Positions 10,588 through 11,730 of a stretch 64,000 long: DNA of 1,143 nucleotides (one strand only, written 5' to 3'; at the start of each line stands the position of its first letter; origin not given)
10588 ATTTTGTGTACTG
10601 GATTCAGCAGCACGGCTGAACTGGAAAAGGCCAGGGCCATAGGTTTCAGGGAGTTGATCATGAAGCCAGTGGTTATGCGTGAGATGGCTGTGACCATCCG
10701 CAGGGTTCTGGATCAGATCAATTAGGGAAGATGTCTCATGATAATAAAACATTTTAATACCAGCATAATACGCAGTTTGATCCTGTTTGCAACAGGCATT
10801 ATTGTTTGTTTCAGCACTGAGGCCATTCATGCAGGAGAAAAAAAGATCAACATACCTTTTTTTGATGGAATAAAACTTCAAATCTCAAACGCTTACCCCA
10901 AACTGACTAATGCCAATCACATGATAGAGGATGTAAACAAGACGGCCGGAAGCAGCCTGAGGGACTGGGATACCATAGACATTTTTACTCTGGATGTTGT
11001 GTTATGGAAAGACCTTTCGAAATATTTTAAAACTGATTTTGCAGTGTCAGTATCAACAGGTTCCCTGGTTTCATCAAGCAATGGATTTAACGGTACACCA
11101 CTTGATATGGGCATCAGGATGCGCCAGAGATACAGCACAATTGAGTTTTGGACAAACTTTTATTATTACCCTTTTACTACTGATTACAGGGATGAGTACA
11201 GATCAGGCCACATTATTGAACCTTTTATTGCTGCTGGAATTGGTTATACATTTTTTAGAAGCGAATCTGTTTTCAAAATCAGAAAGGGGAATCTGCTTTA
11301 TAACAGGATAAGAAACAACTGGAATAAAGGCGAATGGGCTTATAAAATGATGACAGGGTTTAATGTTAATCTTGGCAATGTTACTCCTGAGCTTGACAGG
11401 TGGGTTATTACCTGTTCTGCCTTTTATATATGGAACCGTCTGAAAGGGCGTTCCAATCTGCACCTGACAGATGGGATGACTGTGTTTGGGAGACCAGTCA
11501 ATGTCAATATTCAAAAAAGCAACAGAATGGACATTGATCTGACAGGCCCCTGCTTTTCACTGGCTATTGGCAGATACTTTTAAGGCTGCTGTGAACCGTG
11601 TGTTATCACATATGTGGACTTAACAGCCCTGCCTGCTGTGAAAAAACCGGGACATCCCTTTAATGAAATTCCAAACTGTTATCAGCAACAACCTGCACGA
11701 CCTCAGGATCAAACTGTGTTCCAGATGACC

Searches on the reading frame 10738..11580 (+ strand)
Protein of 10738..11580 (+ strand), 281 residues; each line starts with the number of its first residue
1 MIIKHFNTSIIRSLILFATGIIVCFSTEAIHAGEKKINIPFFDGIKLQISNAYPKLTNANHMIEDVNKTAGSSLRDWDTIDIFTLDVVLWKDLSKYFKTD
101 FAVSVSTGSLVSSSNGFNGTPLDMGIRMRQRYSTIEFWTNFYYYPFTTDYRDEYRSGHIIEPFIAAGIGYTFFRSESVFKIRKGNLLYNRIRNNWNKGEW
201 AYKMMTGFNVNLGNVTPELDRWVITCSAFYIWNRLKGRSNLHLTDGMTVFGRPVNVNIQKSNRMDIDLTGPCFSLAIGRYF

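Call 14: search_protein_families(library=pfam, proteins=[window:10738-11580:+], max_evalue=0.001)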
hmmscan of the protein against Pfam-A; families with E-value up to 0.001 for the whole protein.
window:10738-11580:+ (281 aa): 0 families

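Call 71: search_protein_families(library=pfam, proteins=[window:10738-11580:+], max_evalue=5)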
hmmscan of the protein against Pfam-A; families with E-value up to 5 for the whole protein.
window:10738-11580:+ (281 aa): 1 family
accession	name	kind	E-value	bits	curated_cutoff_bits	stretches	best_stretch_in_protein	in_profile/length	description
PF15428.11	Imm26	-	0.09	13.5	23.3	1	17-81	15-81/107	Immunity protein 26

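Call 98: search_protein_families(library=ncbifam, proteins=[window:10738-11580:+], max_evalue=0.01)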
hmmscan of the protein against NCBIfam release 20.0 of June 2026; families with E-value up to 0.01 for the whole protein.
window:10738-11580:+ (281 aa): 0 families
